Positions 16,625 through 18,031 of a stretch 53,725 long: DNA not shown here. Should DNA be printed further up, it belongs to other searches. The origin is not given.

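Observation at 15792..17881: Translationally coupled EcoRI-family adenine MTase + DUF262-HNH nuclease: an atypical restriction/defence module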

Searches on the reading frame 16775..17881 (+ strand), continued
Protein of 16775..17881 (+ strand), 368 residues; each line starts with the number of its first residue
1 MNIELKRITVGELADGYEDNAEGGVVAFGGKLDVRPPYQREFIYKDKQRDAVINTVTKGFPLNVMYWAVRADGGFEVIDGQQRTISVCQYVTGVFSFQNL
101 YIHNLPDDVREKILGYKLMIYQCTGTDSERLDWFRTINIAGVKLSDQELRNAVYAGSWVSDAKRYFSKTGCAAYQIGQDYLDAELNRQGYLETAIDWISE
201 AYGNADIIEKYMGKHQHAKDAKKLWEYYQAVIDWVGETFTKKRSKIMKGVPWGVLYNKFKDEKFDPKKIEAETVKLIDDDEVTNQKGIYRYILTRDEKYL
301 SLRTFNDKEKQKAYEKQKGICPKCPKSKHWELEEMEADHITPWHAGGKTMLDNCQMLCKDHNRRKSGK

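Call 25: find_related_loci(query=window:16775-17881:+, collection=genome_contigs, flank=5000)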
Query window:16775-17881:+ (368 aa) in genome_contigs; peptide patterns used: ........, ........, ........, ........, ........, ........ (x = any residue, [..] = any of these).
517 stretches matched a pattern; 465 encode a relative of the query (tblastn E <= 1e-3); the best 80 are kept; 80 distinct loci.
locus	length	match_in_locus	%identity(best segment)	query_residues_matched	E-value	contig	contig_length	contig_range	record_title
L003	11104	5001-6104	86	1-368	0e+0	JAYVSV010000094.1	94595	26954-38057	MAG: Verrucomicrobiota bacterium isolate GL74_DN_metabat_45 GL74_DN_metabat_45_93, whole genome shotgun sequence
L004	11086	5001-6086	77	1-368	0e+0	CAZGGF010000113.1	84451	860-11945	MAG TPA_asm: uncultured Verrucomicrobiota bacterium isolate SRP293105_co1_5 genome assembly, contig: k141_1867118, whole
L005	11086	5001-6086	75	1-368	0e+0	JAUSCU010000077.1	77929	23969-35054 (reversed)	MAG: Candidatus Omnitrophota bacterium isolate E14_concoct.bin.167_sub E14_k141_1542331, whole genome shotgun sequence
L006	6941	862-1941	73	1-368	0e+0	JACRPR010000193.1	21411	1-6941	MAG: Chloroflexi bacterium isolate NC_groundwater_1992_Pr3_S-0.65um_56_3 SR2-18-Sp65_coassembly_scaffold_404736, whole g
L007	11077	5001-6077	72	1-367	2e-178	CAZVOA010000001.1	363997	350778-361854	MAG TPA_asm: uncultured Pirellulales bacterium isolate SRP192927_co3_108 genome assembly, contig: NODE_5_length_363997_c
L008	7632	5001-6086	71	1-368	1e-176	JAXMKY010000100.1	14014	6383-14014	MAG: Bacteroidales bacterium isolate L4_metabat.bin.27 k141_59620, whole genome shotgun sequence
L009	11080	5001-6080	70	1-368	3e-175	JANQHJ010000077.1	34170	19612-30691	MAG: Sedimentisphaerales bacterium isolate PL23b_bin.92 k99_2926749, whole genome shotgun sequence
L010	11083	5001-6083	70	1-368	2e-175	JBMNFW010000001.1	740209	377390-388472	MAG: Patescibacteria group bacterium isolate SBF912LR0FQ0003 contig_46319, whole genome shotgun sequence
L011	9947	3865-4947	71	1-368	2e-174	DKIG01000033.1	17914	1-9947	MAG TPA_asm: Gammaproteobacteria bacterium UBA6724 UBA6724_contig_17775, whole genome shotgun sequence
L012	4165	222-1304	71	1-368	3e-180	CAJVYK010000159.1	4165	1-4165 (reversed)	TPA_asm: uncultured bacterium isolate DRR093005_bin.34_MetaBAT_v2.12.1_MAG genome assembly, contig: NODE_8360_length_416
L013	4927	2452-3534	70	1-368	3e-177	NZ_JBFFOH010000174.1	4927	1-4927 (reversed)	MAG: Sulfurovum sp. isolate Mix_mud18.2022.04.97 k141_411094_length_4927_cov_16.0545, whole genome shotgun sequence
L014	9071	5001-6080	69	1-368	2e-173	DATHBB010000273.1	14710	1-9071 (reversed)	MAG TPA_asm: Pyrinomonadaceae bacterium isolate SMAG_U10705 k141_344512, whole genome shotgun sequence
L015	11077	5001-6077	69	1-367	4e-173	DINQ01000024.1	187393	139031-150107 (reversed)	MAG TPA_asm: Bacteroidales bacterium UBA5536 UBA5536_contig_367, whole genome shotgun sequence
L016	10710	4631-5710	70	1-368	4e-173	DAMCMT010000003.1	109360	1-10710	MAG TPA_asm: Bacteroides sp. isolate CTOTU49885 NODE_45_length_109360_cov_3.870052, whole genome shotgun sequence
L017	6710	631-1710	70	1-368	4e-173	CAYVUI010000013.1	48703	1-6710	MAG TPA_asm: uncultured Pirellulales bacterium isolate SRP141376_co4_233 genome assembly, contig: NODE_1281_length_48703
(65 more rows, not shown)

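Call 49: find_encoding_contigs(protein=P0002, flank=3000, max_places=4)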
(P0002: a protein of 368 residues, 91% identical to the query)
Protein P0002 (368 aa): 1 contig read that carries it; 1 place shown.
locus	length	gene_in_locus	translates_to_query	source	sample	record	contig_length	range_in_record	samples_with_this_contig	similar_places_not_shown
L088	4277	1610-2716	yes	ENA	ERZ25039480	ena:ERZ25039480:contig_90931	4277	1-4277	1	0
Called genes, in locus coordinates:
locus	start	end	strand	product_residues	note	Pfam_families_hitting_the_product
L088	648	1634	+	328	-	PF13651:EcoRI_methylase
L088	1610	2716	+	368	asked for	PF03235:GmrSD_N, PF01844:HNH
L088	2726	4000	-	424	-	-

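Call 50: find_encoding_contigs(protein=P0006, flank=3000, max_places=4)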
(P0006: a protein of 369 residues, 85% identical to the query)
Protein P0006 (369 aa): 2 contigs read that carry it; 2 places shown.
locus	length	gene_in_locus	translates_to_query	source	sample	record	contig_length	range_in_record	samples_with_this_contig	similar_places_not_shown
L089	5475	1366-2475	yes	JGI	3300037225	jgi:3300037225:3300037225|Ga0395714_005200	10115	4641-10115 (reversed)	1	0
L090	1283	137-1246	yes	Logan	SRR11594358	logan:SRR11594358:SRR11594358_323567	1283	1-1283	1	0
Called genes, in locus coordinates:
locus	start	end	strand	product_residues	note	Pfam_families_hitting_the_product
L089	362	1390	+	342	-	PF13651:EcoRI_methylase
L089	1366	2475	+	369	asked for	PF03235:GmrSD_N, PF01844:HNH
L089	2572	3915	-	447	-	PF02881:SRP54_N, PF13401:AAA_22 (faint), PF00448:SRP54, PF01656:CbiA (weak), PF02978:SRP_SPB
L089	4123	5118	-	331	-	PF00056:Ldh_1_N, PF02866:Ldh_1_C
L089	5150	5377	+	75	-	-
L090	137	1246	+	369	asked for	PF03235:GmrSD_N, PF01844:HNH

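Call 51: find_encoding_contigs(protein=P0007, flank=3000, max_places=4)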
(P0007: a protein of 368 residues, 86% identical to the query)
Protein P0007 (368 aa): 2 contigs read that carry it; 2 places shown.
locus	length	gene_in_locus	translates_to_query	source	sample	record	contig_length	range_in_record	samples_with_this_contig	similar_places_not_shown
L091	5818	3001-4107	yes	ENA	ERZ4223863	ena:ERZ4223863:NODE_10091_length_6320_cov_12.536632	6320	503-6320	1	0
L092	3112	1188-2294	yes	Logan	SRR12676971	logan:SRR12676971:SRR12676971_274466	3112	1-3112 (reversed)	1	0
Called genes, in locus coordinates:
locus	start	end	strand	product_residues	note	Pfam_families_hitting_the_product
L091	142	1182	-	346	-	-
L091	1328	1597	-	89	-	-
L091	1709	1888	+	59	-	-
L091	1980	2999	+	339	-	PF13651:EcoRI_methylase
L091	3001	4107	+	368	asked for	PF03235:GmrSD_N, PF01844:HNH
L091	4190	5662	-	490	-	PF00589:Phage_integrase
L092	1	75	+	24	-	?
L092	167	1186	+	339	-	PF13651:EcoRI_methylase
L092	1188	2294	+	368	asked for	PF03235:GmrSD_N, PF01844:HNH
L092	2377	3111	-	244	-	?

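Call 53: search_protein_representatives(protein=window:16775-17881:+)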
Query: 368 residues. Proteins with E-value up to 0.001 (for the whole library): 4816; up to 1e-10: 1778; up to 1e-30: 492. The best 150 are listed.
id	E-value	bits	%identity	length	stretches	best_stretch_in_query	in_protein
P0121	1.5e-140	484.9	62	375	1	1-367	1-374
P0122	9.9e-122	422.9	66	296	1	65-366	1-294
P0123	2.5e-121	421.6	53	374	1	1-368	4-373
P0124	1.3e-114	399.4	48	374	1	3-368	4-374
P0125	2.5e-111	388.7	51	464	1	1-361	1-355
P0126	3.0e-109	381.8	50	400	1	15-367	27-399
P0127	9.9e-108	376.8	50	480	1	8-363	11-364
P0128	2.8e-107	375.3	49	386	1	1-367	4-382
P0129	3.0e-106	372.0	62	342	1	1-263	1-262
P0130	3.0e-106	372.0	66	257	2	1-173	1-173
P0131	7.2e-106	370.7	49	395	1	15-364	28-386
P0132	8.1e-106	370.5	51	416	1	4-367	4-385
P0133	6.3e-104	364.3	55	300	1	1-294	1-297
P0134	9.2e-104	363.8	51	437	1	3-363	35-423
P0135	2.2e-103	362.5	47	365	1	1-367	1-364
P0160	5.4e-92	325.0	44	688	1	8-368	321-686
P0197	2.9e-83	296.3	52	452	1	7-366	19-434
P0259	4.3e-67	243.1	45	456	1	2-368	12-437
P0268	8.8e-65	235.5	41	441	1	4-363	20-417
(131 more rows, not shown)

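Call 56: predict_structure(alignment_id=A1)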
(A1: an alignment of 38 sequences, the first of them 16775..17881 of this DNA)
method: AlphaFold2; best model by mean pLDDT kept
length: 368 residues; sequences in the alignment: 38
mean_pLDDT: 56.7   pTM: 0.45
mean pLDDT of the five models: 56.7, 55.6, 53.2, 52.8, 39.9
residues with pLDDT >= 90: 50; 70-90: 78; 50-70: 79; < 50: 161
segments of 3 or more residues with pLDDT < 50: 1-8, 16-90, 95-97, 116-187, 201-203
pLDDT, mean of each block of 10 residues (from residue 1): 44 44 25 22 23 28 32 33 38 52 63 50 35 27 32 29 31 34 43 59 54 57 64 70 65 73 81 87 87 86 91 96 92 94 87 94 78
secondary structure, 60 per line:
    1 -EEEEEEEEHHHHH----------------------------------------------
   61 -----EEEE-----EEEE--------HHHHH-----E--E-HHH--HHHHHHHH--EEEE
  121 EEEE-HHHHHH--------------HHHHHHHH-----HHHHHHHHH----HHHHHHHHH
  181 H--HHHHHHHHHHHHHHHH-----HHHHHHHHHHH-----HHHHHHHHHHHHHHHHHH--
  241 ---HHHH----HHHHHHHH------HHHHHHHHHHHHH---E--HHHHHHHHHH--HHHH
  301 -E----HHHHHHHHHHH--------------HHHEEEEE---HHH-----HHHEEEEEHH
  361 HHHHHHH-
elements in order: E2-9 H10-14 E66-69 E75-78 H87-91 H107-114 E117-124 H126-131 H146-153 H159-167 H172-181 H184-199 H205-215 H221-238 H244-247 H252-259 H266-278 H285-294 H297-300 H307-317 E335-339 E354-358 H359-367

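Call 64: search_protein_families(library=pfam, proteins=[P0160, P0125, P0127, P0197, P0259, P0134, P0268], max_evalue=0.001)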
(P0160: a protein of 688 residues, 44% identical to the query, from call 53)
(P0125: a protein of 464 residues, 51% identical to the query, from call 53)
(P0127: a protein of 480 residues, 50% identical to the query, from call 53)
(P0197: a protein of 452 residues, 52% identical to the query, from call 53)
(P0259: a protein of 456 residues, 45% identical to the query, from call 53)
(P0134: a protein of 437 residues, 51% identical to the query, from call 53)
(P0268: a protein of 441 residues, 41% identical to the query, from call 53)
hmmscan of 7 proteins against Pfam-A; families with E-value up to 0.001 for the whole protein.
P0160 (688 aa): 5 families
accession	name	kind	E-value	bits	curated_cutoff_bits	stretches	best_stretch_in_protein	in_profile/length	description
PF13651.11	EcoRI_methylase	-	6.5e-69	233.3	26.4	2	91-290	116-345/345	Adenine-specific methyltransferase EcoRI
PF03235.19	GmrSD_N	-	2.2e-20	74.1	33.2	1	351-477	13-198/199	GmrSD restriction endonuclease, N-terminal domain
PF01844.29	HNH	-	3.3e-15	56.4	21.4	1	641-686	1-47/47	HNH endonuclease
PF14279.12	HNH_5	-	6.1e-12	45.7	27.5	1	641-686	1-46/56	HNH endonuclease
PF13395.12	HNH_4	-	0.00037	20.8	22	0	651-686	16-51/54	HNH endonuclease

P0125 (464 aa): 2 families
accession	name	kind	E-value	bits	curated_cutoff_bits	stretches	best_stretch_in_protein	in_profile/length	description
PF03235.19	GmrSD_N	-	4.6e-19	69.8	33.2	1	33-154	12-198/199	GmrSD restriction endonuclease, N-terminal domain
PF01844.29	HNH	-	0.00022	21.7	21.4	1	316-350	4-36/47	HNH endonuclease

P0127 (480 aa): 2 families
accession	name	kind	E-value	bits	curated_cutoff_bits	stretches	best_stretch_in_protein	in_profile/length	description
PF03235.19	GmrSD_N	-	1.3e-19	71.5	33.2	1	39-163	13-198/199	GmrSD restriction endonuclease, N-terminal domain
PF01844.29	HNH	-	1.3e-06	28.9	21.4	1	327-368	7-46/47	HNH endonuclease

P0197 (452 aa): 3 families
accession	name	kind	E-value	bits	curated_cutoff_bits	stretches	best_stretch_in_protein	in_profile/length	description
PF03235.19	GmrSD_N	-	2.5e-19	70.6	33.2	1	47-183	13-198/199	GmrSD restriction endonuclease, N-terminal domain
PF01844.29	HNH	-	1e-07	32.4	21.4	1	386-431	1-42/47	HNH endonuclease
PF14279.12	HNH_5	-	0.00036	20.9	27.5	1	401-435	11-48/56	HNH endonuclease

P0259 (456 aa): 2 families
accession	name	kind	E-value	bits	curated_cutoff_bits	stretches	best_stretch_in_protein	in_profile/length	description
PF03235.19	GmrSD_N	-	1.2e-20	74.9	33.2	1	44-183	13-198/199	GmrSD restriction endonuclease, N-terminal domain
PF01844.29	HNH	-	4.9e-07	30.2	21.4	1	387-429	1-39/47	HNH endonuclease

P0134 (437 aa): 3 families
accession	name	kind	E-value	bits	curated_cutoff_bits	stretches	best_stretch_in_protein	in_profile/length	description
PF03235.19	GmrSD_N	-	1.3e-18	68.3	33.2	1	66-205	13-198/199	GmrSD restriction endonuclease, N-terminal domain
PF01844.29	HNH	-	4.6e-12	46.3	21.4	1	390-428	11-47/47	HNH endonuclease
PF14279.12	HNH_5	-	5.1e-07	30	27.5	1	392-428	10-46/56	HNH endonuclease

P0268 (441 aa): 2 families
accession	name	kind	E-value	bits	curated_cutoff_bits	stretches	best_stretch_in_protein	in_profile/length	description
PF03235.19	GmrSD_N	-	2.5e-13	51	33.2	1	52-178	12-196/199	GmrSD restriction endonuclease, N-terminal domain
PF01844.29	HNH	-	2e-05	25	21.4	1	385-420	11-45/47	HNH endonuclease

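Call 71: predict_structure(alignment_id=A7)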
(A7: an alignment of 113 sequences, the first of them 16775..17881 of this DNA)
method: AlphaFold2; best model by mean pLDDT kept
length: 368 residues; sequences in the alignment: 113
mean_pLDDT: 94.5   pTM: 0.83
mean pLDDT of the five models: 94.5, 93.7, 93.4, 92.9, 92.8
residues with pLDDT >= 90: 320; 70-90: 44; 50-70: 4; < 50: 0
segments of 3 or more residues with pLDDT < 50: none
pLDDT, mean of each block of 10 residues (from residue 1): 97 98 94 92 95 97 95 94 98 97 97 98 93 86 88 93 92 96 89 96 84 95 98 98 96 98 98 97 97 95 95 98 92 97 92 97 82
secondary structure, 60 per line:
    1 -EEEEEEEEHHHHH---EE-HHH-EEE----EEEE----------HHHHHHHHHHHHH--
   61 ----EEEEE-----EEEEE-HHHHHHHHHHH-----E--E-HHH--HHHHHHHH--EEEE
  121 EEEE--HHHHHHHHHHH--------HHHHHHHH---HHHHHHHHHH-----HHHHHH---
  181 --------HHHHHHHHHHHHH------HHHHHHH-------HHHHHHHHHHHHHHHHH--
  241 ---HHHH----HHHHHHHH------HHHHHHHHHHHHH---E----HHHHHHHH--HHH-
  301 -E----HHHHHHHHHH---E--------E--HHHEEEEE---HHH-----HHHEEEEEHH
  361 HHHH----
elements in order: E2-9 H10-14 E25-27 E32-35 H46-58 E65-69 E75-79 H81-91 H107-114 E117-124 H127-137 H146-153 H157-166 H172-177 H189-201 H208-214 H222-238 H244-247 H252-259 H266-278 H287-294 H307-316 E335-339 E354-358 H359-364

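Call 73: fold_search(model_id=the predicted structure, library=pdb)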
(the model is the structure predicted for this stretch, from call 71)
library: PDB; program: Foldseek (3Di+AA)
matches with E <= 10: 193; with E <= 0.001: 0
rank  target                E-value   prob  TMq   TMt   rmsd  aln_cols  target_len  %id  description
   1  7ol9_B                5.3e-03  0.97  0.21  0.35  14.6       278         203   14  Crystal structure of C-terminally truncated Bacillus subtilis nucleoid occlusion protein (Noc) complexed to the Noc-bi (released 2022-03-09)
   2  5k5d_B                6.6e-03  0.87  0.23  0.30  13.5       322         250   12  Structure of the C2221 form of Pnob8-like ParB-N domain (released 2016-06-15)
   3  7bnr_A                8.0e-03  0.96  0.20  0.34  16.2       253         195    8  Crystal structure of a ParB Q52A mutant from Myxococcus xanthus bound to CTPyS (released 2021-09-08)
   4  7p9k_A                8.9e-03  0.75  0.22  0.16  23.8       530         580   11  BrxU, GmrSD-family Type IV restriction enzyme (released 2021-12-08)
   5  6sdk_A                1.6e-02  0.94  0.21  0.36  15.0       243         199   13  Crystal structure of bacterial ParB dimer bound to CDP (released 2019-10-23)
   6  6sdk_B                2.0e-02  0.92  0.21  0.35  14.9       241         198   13  Crystal structure of bacterial ParB dimer bound to CDP (released 2019-10-23)
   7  4h9d_A                2.5e-02  1.00  0.12  0.44   7.5        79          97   26  Crystal Structure of Mn-dependent Gme HNH nicking endonuclease from Geobacter metallireducens GS-15, Northeast Structu (released 2012-10-10)
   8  7bnk_A                3.8e-02  0.89  0.21  0.36  14.8       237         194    9  Crystal structure of ParB from Myxococcus xanthus bound to CDP and Monothiophosphate (released 2021-09-08)
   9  7nfu_B                3.8e-02  0.89  0.21  0.34  13.1       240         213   13  Crystal structure of C-terminally truncated Geobacillus thermoleovorans nucleoid occlusion protein Noc (released 2021-02-17)
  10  7bm8_A                4.0e-02  0.91  0.22  0.40  14.4       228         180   10  Crystal structure of the C-terminally truncated chromosome-partitioning protein ParB from Caulobacter crescentus compl (released 2021-04-28)
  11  7ng0                  4.9e-02  0.85  0.21  0.35  15.0       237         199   16  Crystal structure of N- and C-terminally truncated Geobacillus thermoleovorans nucleoid occlusion protein Noc (released 2021-02-17)
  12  7bnk_B                5.4e-02  0.82  0.20  0.35  15.2       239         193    8  Crystal structure of ParB from Myxococcus xanthus bound to CDP and Monothiophosphate (released 2021-09-08)
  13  6ghc_A                6.6e-02  0.96  0.15  0.19  10.9       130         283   18  Modification dependent EcoKMcrA restriction endonuclease (released 2018-08-08)
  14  4h9d_C                7.7e-02  1.00  0.12  0.49   5.0        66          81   33  Crystal Structure of Mn-dependent Gme HNH nicking endonuclease from Geobacter metallireducens GS-15, Northeast Structu (released 2012-10-10)
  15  7bnr_B                7.7e-02  0.63  0.20  0.33  16.1       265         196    8  Crystal structure of a ParB Q52A mutant from Myxococcus xanthus bound to CTPyS (released 2021-09-08)
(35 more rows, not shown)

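Call 80: search_dna_similar(query=window:16775-17881:+, collection=phages, mode=protein, max_rows=15)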
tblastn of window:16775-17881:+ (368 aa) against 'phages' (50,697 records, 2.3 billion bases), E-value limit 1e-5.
Records with a match: 177; places in all: 177; records where one place covers at least 80% of the query: 4.
Best place of each record, by identity: 60-80% 2; <60% 175.
By first word of the organism name: Klebsiella 109; Enterobacter 19; Cronobacter 14; Citrobacter 9; Escherichia 7; Mycobacterium 3; Bacteriophage 2; Flavobacterium 2; Vibrio 2; Raoultella 2; and 6 more.
By host as written in the record: Klebsiella pneumoniae 54; - 15; Klebsiella sp. M5a1 8; Cronobacter sakazakii 7; Enterobacter cloacae 6; Cronobacter sakazakii ATCC BAA894 5; Klebsiella pneumoniae JHCK1 (BEI NR-48976) 5; Klebsiella quasipneumoniae K6 (ATCC 700603) 4; and 54 more.
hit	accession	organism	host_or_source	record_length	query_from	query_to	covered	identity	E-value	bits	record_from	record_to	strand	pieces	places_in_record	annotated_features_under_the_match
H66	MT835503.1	Bacteriophage sp.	human fecal samples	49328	1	366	99%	56.5%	7e-142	450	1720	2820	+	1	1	record has no annotation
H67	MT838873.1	Bacteriophage sp.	human fecal samples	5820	9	368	98%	40.5%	1e-81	276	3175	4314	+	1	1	record has no annotation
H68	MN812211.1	Flavobacterium phage vB_FspS_laban6-1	Flavobacterium sp. LMO6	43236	8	368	98%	39.2%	2e-80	273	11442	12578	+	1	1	HNH endonuclease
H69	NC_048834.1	Flavobacterium phage vB_FspS_laban6-1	Flavobacterium sp. LMO6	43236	8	368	98%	39.2%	2e-80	273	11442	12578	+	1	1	DUF262 domain-containing protein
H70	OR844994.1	Staphylococcus phage SA 1306 Kay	Staphylococcus aureus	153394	144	367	60%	32.8%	2e-20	124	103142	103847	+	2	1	record has no annotation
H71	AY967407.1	Escherichia phage RB43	-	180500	32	223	52%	23.8%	2e-6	56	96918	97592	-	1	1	hypothetical protein (x2)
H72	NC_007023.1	Escherichia phage RB43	-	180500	32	223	52%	23.8%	2e-6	56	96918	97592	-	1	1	hypothetical protein (x2)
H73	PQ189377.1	Vibrio phage 10N.286.55.E6_PE002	Vibrio cyclitrophicus 10N.286.55.E6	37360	31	171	38%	29.6%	5e-8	61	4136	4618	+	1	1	hypothetical protein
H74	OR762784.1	Vibrio phage L9-1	Vibrio sp.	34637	30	172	39%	27.6%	2e-8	62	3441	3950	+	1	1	hypothetical protein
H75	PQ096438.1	Enterobacter phage Nando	Enterobacter cloacae complex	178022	32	153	33%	30.9%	4e-9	64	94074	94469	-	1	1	hypothetical protein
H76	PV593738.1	Enterobacter phage vB_ECC_YI837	Enterobacter cloacae ST 837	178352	32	153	33%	30.9%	4e-9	64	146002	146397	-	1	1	hypothetical protein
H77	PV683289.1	Klebsiella phage HMGUkp1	Klebsiella sp.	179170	32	153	33%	30.9%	4e-9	64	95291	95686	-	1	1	hypothetical protein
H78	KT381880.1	Citrobacter phage Margaery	Citrobacter sp.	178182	32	153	33%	30.9%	4e-9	64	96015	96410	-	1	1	hypothetical protein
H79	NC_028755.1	Citrobacter phage Margaery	Citrobacter sp.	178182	32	153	33%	30.9%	4e-9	64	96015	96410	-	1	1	hypothetical protein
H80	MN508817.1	Yersinia phage JC221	Yersinia pestis EV76-CN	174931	29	147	32%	30.9%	7e-7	57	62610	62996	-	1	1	hypothetical protein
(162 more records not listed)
